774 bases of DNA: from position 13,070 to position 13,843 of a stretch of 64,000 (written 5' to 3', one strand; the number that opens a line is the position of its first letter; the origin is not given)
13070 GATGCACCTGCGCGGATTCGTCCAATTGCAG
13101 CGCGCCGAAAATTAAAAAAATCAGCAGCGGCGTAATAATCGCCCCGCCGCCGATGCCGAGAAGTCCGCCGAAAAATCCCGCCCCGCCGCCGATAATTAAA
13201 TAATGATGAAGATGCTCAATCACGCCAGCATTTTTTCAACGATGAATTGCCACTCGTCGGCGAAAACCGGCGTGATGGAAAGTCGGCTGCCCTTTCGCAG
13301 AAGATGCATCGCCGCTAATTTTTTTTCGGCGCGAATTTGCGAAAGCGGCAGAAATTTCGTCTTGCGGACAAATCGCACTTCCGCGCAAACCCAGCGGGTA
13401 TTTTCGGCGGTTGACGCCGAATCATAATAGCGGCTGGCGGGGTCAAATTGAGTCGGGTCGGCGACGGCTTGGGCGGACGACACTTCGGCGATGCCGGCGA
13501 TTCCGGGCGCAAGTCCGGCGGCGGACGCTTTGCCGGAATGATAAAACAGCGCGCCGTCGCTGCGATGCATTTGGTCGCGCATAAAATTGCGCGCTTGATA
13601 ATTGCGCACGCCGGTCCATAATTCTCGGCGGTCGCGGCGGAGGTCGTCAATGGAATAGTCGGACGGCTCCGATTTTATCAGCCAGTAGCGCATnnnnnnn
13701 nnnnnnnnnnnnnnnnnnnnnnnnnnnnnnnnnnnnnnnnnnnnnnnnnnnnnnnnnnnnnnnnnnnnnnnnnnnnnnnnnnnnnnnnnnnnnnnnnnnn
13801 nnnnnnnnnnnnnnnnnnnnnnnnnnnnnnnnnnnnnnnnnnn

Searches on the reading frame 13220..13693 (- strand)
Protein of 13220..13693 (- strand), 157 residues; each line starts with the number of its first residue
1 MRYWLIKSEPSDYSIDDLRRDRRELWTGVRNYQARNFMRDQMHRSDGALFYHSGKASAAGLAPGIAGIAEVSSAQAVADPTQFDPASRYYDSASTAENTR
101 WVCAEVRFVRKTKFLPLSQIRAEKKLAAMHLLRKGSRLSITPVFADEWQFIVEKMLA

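Call 36: find_encoding_contigs(protein=window:13220-13693:-, flank=10000, max_places=10)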
Protein window:13220-13693:- (157 aa): no gene with exactly this product is on record in the collection.
